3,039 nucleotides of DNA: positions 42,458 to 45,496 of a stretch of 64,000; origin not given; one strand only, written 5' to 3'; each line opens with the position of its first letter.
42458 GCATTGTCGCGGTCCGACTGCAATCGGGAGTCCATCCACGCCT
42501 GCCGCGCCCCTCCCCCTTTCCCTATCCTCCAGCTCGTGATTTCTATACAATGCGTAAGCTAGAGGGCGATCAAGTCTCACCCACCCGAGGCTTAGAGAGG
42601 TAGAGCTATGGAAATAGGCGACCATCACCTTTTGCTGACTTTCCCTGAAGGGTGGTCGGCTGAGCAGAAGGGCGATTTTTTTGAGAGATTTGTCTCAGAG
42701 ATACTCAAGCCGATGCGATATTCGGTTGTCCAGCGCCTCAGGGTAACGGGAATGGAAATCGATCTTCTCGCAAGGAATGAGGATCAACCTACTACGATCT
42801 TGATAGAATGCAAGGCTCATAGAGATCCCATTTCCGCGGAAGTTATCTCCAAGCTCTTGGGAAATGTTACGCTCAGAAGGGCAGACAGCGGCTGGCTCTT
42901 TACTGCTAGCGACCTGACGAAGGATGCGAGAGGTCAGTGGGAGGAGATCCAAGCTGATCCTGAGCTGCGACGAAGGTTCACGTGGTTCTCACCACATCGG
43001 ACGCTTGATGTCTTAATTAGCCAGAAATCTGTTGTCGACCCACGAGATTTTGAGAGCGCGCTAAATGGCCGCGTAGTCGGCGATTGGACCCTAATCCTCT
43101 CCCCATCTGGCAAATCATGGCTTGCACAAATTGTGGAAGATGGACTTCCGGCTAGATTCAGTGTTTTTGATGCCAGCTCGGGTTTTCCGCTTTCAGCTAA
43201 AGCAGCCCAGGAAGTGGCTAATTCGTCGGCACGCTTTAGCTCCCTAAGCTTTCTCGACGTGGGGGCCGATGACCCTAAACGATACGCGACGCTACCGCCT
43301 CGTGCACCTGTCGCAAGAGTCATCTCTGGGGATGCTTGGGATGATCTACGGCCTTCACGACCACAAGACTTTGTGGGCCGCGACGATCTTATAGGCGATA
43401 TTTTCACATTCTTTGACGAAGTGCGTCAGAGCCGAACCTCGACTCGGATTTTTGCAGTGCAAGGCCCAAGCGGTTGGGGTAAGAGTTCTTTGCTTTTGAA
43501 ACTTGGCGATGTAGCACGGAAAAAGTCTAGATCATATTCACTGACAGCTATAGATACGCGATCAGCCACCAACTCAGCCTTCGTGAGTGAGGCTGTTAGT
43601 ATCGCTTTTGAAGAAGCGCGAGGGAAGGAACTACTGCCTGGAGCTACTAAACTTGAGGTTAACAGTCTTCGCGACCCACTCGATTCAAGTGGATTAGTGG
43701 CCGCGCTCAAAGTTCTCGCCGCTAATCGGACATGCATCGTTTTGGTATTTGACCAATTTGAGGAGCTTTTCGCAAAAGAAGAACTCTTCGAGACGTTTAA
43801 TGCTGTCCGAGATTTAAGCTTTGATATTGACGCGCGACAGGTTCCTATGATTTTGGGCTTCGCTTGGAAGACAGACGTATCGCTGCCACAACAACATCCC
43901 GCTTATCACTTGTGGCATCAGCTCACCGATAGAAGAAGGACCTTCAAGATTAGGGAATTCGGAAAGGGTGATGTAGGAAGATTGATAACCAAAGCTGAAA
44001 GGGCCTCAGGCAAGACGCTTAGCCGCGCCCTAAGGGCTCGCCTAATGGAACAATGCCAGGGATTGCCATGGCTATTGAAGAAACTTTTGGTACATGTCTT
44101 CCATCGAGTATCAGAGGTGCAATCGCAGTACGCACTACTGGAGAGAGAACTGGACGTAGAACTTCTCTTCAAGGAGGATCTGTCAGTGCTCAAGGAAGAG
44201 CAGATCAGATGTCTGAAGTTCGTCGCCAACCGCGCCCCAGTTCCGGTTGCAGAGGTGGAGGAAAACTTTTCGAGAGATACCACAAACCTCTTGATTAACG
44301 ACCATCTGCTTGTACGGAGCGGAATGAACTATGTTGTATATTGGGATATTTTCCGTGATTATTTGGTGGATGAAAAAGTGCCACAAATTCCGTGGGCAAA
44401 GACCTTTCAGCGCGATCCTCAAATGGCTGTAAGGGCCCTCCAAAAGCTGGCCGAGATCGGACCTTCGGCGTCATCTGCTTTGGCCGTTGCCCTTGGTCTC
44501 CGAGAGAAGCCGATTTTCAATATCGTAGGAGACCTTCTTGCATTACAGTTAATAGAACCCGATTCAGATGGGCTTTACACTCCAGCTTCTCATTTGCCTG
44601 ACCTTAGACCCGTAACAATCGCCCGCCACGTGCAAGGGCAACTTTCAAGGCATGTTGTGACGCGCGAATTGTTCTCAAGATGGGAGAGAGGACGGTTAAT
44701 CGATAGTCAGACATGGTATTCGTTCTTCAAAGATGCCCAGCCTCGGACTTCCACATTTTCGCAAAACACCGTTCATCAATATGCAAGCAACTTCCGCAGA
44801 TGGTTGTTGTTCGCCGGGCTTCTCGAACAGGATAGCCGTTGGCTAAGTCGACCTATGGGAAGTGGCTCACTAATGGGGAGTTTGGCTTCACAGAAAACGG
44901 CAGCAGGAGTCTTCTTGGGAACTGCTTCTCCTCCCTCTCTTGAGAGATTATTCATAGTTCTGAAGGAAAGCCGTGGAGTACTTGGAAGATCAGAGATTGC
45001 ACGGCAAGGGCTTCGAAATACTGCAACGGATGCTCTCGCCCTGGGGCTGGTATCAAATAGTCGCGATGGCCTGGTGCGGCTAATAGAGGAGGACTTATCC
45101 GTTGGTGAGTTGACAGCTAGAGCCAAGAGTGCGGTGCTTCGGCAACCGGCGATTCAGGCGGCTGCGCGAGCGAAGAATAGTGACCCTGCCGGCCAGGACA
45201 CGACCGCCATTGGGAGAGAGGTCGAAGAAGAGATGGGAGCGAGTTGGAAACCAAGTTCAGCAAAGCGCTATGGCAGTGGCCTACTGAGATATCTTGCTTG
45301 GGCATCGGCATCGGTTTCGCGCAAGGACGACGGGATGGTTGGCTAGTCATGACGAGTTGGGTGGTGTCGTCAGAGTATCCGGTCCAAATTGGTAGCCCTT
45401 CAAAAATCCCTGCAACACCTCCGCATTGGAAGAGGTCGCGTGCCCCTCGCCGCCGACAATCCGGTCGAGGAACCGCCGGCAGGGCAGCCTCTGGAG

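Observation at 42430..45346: Low-GC single-gene insert: Mrr-like nuclease fused to a STAND-like NTPase, wedged between TA loci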

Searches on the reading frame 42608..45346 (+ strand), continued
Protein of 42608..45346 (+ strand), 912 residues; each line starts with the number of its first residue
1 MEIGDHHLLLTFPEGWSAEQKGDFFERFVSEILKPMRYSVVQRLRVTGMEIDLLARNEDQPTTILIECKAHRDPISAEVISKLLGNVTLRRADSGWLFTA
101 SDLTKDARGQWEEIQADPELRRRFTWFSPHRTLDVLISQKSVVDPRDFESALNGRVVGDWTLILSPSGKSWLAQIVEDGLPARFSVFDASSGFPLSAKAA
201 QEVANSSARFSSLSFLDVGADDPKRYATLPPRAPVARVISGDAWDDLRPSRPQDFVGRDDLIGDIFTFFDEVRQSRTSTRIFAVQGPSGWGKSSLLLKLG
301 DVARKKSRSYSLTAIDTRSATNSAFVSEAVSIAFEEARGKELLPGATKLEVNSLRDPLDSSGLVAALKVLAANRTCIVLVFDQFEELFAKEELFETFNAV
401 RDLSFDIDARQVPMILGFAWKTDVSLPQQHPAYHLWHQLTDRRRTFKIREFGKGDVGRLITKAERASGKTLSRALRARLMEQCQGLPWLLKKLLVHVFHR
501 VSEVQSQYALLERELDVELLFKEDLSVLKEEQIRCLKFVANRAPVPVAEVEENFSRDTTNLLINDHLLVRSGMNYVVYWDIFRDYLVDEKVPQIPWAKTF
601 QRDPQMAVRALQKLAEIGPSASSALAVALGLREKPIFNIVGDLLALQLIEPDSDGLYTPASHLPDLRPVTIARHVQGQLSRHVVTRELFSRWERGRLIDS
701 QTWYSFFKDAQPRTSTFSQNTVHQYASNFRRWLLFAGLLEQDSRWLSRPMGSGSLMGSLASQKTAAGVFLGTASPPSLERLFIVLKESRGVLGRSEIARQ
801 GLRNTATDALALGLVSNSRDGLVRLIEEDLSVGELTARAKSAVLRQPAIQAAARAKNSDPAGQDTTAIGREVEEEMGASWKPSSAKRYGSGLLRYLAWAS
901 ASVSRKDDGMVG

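Call 81: find_related_loci(query=A1, collection=viral_contigs, flank=8000)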
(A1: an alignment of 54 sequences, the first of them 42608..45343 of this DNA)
Query A1 (912 aa) in viral_contigs; peptide patterns used: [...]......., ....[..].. (x = any residue, [..] = any of these).
50 stretches matched a pattern; 16 encode a relative of the query (tblastn E <= 1e-3); 16 distinct loci.
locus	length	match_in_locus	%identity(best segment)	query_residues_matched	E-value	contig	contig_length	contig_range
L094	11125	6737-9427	30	17-904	3e-131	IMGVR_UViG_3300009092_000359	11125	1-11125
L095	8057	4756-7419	31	14-903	2e-131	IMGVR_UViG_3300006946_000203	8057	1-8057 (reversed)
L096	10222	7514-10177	31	14-903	3e-131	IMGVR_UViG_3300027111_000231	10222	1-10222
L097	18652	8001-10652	32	14-900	2e-124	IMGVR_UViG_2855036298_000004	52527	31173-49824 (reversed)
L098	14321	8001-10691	29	3-899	5e-121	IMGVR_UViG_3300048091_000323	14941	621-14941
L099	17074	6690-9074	32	17-804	4e-119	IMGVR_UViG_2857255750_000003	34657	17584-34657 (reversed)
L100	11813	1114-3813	30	5-898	1e-113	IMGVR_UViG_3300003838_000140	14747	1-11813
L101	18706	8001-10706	29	5-899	2e-108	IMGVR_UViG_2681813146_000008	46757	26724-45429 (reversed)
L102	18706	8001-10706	29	5-899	2e-108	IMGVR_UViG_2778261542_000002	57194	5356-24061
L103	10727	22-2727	29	5-899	1e-107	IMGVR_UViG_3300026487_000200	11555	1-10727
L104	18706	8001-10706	29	5-899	9e-109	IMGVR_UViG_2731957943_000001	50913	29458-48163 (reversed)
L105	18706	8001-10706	29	5-899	9e-109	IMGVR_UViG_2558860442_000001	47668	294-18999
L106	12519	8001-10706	29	5-899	2e-108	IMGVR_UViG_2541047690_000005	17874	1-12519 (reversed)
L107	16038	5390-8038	27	1-899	8e-67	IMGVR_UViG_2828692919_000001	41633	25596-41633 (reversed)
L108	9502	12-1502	30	403-899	1e-56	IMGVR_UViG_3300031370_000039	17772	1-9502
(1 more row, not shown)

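Call 83: search_protein_families(library=phrogs, proteins=[L104:916-1416:-, L104:1867-4218:-, L104:4756-5304:-, L104:5916-6749:-, L104:7101-7667:+, L104:10746-11933:-, L104:12279-13304:-, L104:13308-13940:-, L104:15768-16727:+, L104:16724-17734:+], max_evalue=0.00001)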
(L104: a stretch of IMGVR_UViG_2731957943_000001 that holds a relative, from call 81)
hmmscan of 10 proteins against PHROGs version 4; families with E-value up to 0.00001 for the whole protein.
L104:916-1416:- (166 aa): 0 families

L104:1867-4218:- (783 aa): 15 families
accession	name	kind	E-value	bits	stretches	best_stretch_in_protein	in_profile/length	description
phrog_2249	-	DNA, RNA and nucleotide metabolism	4.1e-234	780.8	1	15-782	12-801/802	DNA primase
phrog_510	-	DNA, RNA and nucleotide metabolism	1.1e-109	369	1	6-384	10-435/667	DNA primase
phrog_7601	-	unknown function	5.4e-108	361.8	1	481-782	1-288/289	-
phrog_864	-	DNA, RNA and nucleotide metabolism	9.5e-102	343.2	1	335-766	206-623/1064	DNA primase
phrog_25777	-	DNA, RNA and nucleotide metabolism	5.7e-54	184.5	1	11-318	41-353/907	DNA primase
phrog_1156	-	DNA, RNA and nucleotide metabolism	1.1e-28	101.2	1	415-747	479-808/855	DNA primase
phrog_6088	-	DNA, RNA and nucleotide metabolism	2.7e-26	93.2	1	361-727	385-728/772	DNA primase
phrog_1829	-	DNA, RNA and nucleotide metabolism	3.8e-26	92.5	1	408-736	419-730/772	DNA primase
phrog_1139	-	DNA, RNA and nucleotide metabolism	2.9e-25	89.4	1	19-350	23-311/895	DNA primase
phrog_35358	-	DNA, RNA and nucleotide metabolism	4.1e-20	72.4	1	105-294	113-322/968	DNA primase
phrog_4913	-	DNA, RNA and nucleotide metabolism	2.4e-14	53.1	1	168-313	203-375/1290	replication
phrog_239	-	DNA, RNA and nucleotide metabolism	9.6e-14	52.2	1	6-318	5-314/801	DNA primase/helicase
phrog_2478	-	DNA, RNA and nucleotide metabolism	4.8e-09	35.9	1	419-645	508-733/854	DNA polymerase/primase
phrog_4210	-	DNA, RNA and nucleotide metabolism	2.9e-07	29.7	1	497-654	173-334/1304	DNA polymerase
phrog_16213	-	DNA, RNA and nucleotide metabolism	1e-06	28.3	1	338-657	236-554/732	DNA primase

L104:4756-5304:- (182 aa): 4 families
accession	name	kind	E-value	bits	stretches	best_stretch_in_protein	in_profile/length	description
phrog_6928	-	transcription regulation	2.3e-73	247.3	1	1-181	28-200/202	transcriptional repressor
phrog_1743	-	transcription regulation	8.1e-20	71.7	1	118-180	1-67/94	transcriptional repressor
phrog_995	-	transcription regulation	1.4e-10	42.1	1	20-130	12-112/307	transcriptional regulator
phrog_821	-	transcription regulation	1.9e-09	38.5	1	20-132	56-157/324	transcriptional regulator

L104:5916-6749:- (277 aa): 0 families

L104:7101-7667:+ (188 aa): 2 families
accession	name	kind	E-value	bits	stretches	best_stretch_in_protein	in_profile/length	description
phrog_6366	-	DNA, RNA and nucleotide metabolism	5.8e-98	327.2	1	1-188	1-188/190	polarity suppression Psu-like by overcoming Rho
phrog_6165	-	DNA, RNA and nucleotide metabolism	7.7e-08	32.9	1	57-182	102-229/242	polarity suppression Psu-like by overcoming Rho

L104:10746-11933:- (395 aa): 7 families
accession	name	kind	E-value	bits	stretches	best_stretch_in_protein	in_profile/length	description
phrog_1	-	integration and excision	2.4e-70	239.5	1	1-390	85-448/611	integrase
phrog_3423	-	unknown function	2.3e-41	142.4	1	1-157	1-155/157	-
phrog_4710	-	unknown function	3.1e-33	116.1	1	82-277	2-197/211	-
phrog_216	-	integration and excision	3.8e-30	106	1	169-390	13-241/301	integrase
phrog_24775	-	unknown function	1.2e-21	77.7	1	312-391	6-84/101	-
phrog_14880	-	unknown function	7.7e-13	49.1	1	343-389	2-48/57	-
phrog_37801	-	unknown function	2.7e-07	31.6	1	352-390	27-65/73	-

L104:12279-13304:- (341 aa): 7 families
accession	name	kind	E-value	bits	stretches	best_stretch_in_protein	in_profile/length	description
phrog_1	-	integration and excision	3.3e-82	278.7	1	4-331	115-446/611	integrase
phrog_11531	-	integration and excision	9.1e-66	221.3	1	1-146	1-143/144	integrase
phrog_216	-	integration and excision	2.6e-38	132.8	1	141-335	21-239/301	integrase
phrog_22824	-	unknown function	1.5e-32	112.5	1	1-53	1-57/57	-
phrog_7269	-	integration and excision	7.7e-29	100.5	1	262-334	11-83/89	integrase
phrog_7685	-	integration and excision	9.9e-10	39.4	1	228-329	144-232/240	integrase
phrog_35951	-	unknown function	5.8e-08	34.1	1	258-331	3-73/97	-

L104:13308-13940:- (210 aa): 4 families
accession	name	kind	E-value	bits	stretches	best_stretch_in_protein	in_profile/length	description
phrog_4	-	transcription regulation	1.6e-39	137.1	2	8-74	47-113/400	transcriptional repressor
phrog_34054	-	transcription regulation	7.3e-24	84.7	1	138-209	2-73/74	transcriptional repressor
phrog_9710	-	unknown function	4.3e-14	53.4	1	14-76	16-81/95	-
phrog_2328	-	transcription regulation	3e-06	28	1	27-82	30-86/128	transcriptional repressor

L104:15768-16727:+ (319 aa): 5 families
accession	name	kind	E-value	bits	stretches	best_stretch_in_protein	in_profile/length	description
phrog_56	-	other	7e-112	376.8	1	39-316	61-350/647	DNA methyltransferase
phrog_116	-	other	1.7e-59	202.9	1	15-296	486-775/779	DNA methyltransferase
phrog_1996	-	other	1.4e-36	126.6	1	164-309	9-145/150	DNA methyltransferase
phrog_26700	-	unknown function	1.9e-30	106.9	1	39-292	6-268/552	-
phrog_13242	-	unknown function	8.8e-07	29.2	1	41-242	27-220/450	-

L104:16724-17734:+ (336 aa): 4 families
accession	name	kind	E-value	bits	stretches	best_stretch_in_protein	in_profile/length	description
phrog_15238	-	unknown function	3.8e-87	292.7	1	6-202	5-215/215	-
phrog_424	-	moron, auxiliary metabolic gene and host takeover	2.8e-80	271.5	1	2-335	150-420/460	phosphoadenosine phosphosulfate reductase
phrog_2302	-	moron, auxiliary metabolic gene and host takeover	9.2e-09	35.7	1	158-225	156-226/381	phosphoadenosine phosphosulfate reductase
phrog_31067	-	unknown function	7e-08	33.6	1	14-51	23-61/68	-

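Call 84: search_protein_families(library=padloc, proteins=[L104:7980-10721:+, L097:8001-10652:+, L094:6737-9427:+, L107:5390-8038:+, L093:7980-10724:+, L092:8001-10646:+], max_evalue=0.01)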
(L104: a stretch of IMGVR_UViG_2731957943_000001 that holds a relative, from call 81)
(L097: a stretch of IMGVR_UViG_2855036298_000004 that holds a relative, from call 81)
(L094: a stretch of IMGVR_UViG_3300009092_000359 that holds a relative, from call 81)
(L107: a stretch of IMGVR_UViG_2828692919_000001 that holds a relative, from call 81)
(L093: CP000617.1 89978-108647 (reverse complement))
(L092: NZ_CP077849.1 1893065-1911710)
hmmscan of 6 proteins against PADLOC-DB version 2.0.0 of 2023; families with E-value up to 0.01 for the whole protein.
L104:7980-10721:+ (913 aa): 1 family
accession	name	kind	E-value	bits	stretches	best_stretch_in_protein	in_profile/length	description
PDLC02674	DndF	-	0.0004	17.3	1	268-322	36-88/530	DndF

L097:8001-10652:+ (884 aa): 0 families

L094:6737-9427:+ (897 aa): 5 families
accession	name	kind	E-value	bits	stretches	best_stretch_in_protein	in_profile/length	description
PDLC04815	PDC-S02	-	8.4e-06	23.3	1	3-91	204-295/346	-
PDLC04796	PDC-S02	-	2.6e-05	21.3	1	9-91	248-333/390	-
PDLC04957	PDC-S20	-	0.00013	19.6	1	250-313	5-71/446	-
PDLC04819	PDC-S02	-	0.00028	18.2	1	3-92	195-285/334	-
PDLC01887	CARF4--CARF_PDDEXK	-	0.0082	13.7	0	3-90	158-245/285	-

L107:5390-8038:+ (883 aa): 1 family
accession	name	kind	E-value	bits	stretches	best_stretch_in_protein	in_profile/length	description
PDLC01850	CARF3--CARF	-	0.0062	14.4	0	593-641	144-192/209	-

L093:7980-10724:+ (914 aa): 3 families
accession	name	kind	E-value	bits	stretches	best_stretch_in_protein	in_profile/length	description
PDLC04815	PDC-S02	-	0.00028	18.3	1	16-104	206-297/346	-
PDLC04957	PDC-S20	-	0.0024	15.4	1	254-317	5-71/446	-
PDLC00176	HamB1|HamB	-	0.0033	13.5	1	264-322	139-192/845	DEAD-box helicase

L092:8001-10646:+ (882 aa): 2 families
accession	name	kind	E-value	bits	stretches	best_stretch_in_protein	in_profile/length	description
PDLC04815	PDC-S02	-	7.8e-05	20.1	1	8-101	205-300/346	-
PDLC04140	mad8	-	0.0029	15.2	1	270-305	27-62/314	mads_8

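Call 94: search_protein_families(library=pfam, proteins=[L110:9001-11739:+, L110:8750-8959:+], max_evalue=0.01)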
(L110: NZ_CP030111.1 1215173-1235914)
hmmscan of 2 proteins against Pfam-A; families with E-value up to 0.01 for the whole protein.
L110:9001-11739:+ (913 aa): 3 families
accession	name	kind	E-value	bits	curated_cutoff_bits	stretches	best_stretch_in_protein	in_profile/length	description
PF20703.3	nSTAND1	-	1.3e-07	32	27.1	1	255-402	8-132/379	Novel STAND NTPase 1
PF04471.18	Mrr_cat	-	1.4e-07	32.1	21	1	24-117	5-99/115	Restriction endonuclease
PF13191.12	AAA_16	-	1.4e-05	26.1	32.6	1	263-395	2-142/167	AAA ATPase domain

L110:8750-8959:+ (69 aa): 0 families

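Call 101: fold_search(model_id=the predicted structure, library=viral)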
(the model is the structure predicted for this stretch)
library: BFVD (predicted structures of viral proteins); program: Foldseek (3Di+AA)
matches with E <= 10: 1180; with E <= 0.001: 45
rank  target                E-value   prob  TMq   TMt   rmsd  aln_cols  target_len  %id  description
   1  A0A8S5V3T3            8.5e-08  1.00  0.19  0.20  19.8       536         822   10  NLR family CARD domain-containing protein-inhibition, Muti-domain, Innate Immunity, Phosphorylation [Siphoviridae sp. cteDy1]
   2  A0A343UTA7            8.1e-07  1.00  0.20  0.51  10.8       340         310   15  (no name in the UniProt tables at hand)
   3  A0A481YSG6            2.0e-06  1.00  0.17  0.30  12.9       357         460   14  Ankyrin repeat protein [Marseillevirus LCMAC102]
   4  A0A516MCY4            1.1e-05  1.00  0.19  0.50  19.5       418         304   11  (no name in the UniProt tables at hand)
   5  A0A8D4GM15            1.2e-05  1.00  0.18  0.20  26.8       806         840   10  (no name in the UniProt tables at hand)
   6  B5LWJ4                1.4e-05  1.00  0.18  0.40  15.2       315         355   16  Putative ATPase [Feldmannia species virus]
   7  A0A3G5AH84            1.6e-05  1.00  0.21  0.35  18.4       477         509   12  Uncharacterized protein [Sylvanvirus sp.]
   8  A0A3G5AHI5            2.2e-05  1.00  0.19  0.32  12.2       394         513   15  Uncharacterized protein [Sylvanvirus sp.]
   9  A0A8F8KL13            2.4e-05  1.00  0.20  0.48   8.5       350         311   12  Replication factor C clamp loader [Clandestinovirus]
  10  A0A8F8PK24            2.9e-05  1.00  0.20  0.44  19.7       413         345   10  Replication factor C clamp loader [Clandestinovirus]
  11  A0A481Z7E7            4.3e-05  1.00  0.20  0.43   7.6       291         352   15  ATPase domain protein [Pithovirus LCPAC104]
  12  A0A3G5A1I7            4.7e-05  1.00  0.20  0.36  23.4       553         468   10  Replication factor C large subunit [Gaeavirus sp.]
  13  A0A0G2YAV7            5.2e-05  1.00  0.19  0.41  18.9       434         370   13  Replication factor c small subunit [Acanthamoeba polyphaga mimivirus Kroon]
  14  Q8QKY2                5.5e-05  1.00  0.20  0.49  19.0       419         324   10  EsV-1-87 [Ectocarpus siliculosus virus 1 (isolate New Zealand/Kaikoura/1988)]
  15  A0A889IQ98            8.0e-05  1.00  0.20  0.46  20.9       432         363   10  (no name in the UniProt tables at hand)
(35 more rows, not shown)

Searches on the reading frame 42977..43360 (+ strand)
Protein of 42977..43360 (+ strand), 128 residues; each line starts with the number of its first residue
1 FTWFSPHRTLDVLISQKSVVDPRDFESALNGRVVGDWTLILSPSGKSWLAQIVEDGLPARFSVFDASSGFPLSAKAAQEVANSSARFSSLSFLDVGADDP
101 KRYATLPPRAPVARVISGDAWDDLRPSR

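Call 63: search_protein_families(library=pfam, proteins=[window:42977-43360:+], max_evalue=0.01)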
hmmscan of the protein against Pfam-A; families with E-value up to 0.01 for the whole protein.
window:42977-43360:+ (128 aa): 0 families
